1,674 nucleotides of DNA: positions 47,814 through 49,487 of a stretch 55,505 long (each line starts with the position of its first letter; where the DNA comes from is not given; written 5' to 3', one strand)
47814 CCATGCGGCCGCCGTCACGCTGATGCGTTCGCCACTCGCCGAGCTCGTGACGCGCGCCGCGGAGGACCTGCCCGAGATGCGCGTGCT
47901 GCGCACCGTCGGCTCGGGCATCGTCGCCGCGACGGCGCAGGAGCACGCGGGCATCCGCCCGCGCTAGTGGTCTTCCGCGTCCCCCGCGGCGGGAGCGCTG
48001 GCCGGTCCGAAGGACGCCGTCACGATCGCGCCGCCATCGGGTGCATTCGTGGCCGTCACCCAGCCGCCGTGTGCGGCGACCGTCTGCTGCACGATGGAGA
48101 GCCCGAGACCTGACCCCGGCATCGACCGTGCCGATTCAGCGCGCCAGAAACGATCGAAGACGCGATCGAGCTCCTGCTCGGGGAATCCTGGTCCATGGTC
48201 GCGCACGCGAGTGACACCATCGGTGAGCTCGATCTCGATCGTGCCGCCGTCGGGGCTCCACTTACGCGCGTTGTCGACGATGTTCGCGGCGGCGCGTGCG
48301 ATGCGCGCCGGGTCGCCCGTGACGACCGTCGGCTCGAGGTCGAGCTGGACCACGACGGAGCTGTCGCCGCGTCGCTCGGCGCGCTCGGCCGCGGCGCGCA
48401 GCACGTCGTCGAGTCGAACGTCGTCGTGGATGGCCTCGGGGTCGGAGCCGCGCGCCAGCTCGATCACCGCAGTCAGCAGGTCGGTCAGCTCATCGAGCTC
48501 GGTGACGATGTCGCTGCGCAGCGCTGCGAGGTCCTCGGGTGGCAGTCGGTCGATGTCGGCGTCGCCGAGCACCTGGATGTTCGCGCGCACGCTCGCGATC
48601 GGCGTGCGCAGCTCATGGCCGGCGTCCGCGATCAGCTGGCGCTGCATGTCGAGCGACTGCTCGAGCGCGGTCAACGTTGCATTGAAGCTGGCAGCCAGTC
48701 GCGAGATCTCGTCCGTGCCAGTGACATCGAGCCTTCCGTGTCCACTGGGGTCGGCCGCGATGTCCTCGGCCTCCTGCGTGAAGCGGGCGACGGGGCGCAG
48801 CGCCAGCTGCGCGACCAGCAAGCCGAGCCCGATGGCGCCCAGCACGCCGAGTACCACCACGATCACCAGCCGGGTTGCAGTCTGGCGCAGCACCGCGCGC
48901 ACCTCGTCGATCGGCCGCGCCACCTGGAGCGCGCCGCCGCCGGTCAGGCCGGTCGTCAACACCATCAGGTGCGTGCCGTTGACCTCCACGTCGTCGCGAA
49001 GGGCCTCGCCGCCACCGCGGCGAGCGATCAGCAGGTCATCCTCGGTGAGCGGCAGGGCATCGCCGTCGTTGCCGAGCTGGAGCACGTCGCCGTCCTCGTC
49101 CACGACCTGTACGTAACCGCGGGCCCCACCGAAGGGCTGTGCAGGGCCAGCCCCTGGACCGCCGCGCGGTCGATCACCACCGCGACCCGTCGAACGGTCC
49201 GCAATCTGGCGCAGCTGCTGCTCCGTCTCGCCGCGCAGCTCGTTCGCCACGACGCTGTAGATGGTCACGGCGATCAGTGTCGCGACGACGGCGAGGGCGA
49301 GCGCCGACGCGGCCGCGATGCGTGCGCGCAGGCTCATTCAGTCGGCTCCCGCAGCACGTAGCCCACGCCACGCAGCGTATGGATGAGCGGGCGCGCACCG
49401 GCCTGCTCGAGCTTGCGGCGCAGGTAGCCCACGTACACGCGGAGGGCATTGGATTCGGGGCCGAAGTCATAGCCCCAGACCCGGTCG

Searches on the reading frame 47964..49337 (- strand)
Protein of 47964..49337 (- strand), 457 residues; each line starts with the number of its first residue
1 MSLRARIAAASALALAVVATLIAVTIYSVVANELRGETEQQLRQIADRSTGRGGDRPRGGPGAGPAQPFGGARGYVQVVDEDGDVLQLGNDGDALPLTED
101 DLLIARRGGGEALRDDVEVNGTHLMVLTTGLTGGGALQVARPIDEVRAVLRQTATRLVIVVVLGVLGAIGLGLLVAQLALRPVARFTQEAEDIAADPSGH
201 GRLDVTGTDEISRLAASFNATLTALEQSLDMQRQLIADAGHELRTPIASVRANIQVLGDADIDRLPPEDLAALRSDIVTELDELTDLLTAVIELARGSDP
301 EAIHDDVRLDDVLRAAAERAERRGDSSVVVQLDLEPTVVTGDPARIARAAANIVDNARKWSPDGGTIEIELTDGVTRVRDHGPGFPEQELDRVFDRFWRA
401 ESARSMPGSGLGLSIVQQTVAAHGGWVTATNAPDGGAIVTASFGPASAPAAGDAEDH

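Call 18: search_protein_families(library=ncbifam, proteins=[window:47964-49337:-], max_evalue=0.00001)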
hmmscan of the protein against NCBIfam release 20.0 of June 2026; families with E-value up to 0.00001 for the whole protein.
window:47964-49337:- (457 aa): 65 families (the best 25 are shown)
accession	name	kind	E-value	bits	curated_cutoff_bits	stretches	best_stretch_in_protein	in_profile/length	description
TIGR01386.1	cztS_silS_copS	subfamily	1.2e-47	162.9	292.55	1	139-433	148-446/457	heavy metal sensor histidine kinase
NF012163.2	BaeS_SmeS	equivalog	3.7e-42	144.8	500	1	151-441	161-454/457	sensor histidine kinase efflux regulator BaeS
NF007837.0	PRK10549.1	equivalog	6.8e-41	140.5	603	1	153-443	163-456/466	envelope stress sensor histidine kinase BaeS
NF008312.0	PRK11100.1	equivalog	3.9e-40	138.1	356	1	135-441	162-470/477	two-component system sensor histidine kinase CreC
NF040691.1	MtrAB_MtrB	equivalog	5.2e-40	137.9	450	1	155-438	190-485/507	MtrAB system histidine kinase MtrB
NF033092.0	HK_WalK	equivalog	1.2e-38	133.2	725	2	230-440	370-589/594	cell wall metabolism sensor histidine kinase WalK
NF007007.0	PRK09470.1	equivalog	9.2e-35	120.4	486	1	158-440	171-454/463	envelope stress sensor histidine kinase CpxA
NF041735.1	hist_kin_RppB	equivalog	2e-32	112.6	400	1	225-440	209-434/438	two-component system sensor histidine kinase RppB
NF007004.0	PRK09467.1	equivalog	3.1e-32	112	415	1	159-443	161-434/440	two-component system sensor histidine kinase EnvZ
NF058527.1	HistKinChvGCaul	equivalog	6.7e-32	110.9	740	1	143-443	218-527/535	two-component sensor histidine kinase ChvG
TIGR02966.1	phoR_proteo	equivalog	2.5e-31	108.9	334.2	1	223-437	105-327/333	phosphate regulon sensor histidine kinase PhoR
NF007664.1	PRK10337.1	equivalog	3.2e-31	108.4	475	1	173-441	172-440/442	quorum sensing histidine kinase QseC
NF046044.1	PnpS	equivalog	4.8e-30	104.8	400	1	222-440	160-386/390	two-component system histidine kinase PnpS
NF045900.1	HisKinCpxALeg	equivalog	1.2e-28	100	800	1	175-440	172-446/451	two-component system sensor histidine kinase CpxA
NF008025.0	PRK10755.1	equivalog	6.9e-28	97.4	314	1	152-435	64-345/362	two-component system sensor histidine kinase PmrB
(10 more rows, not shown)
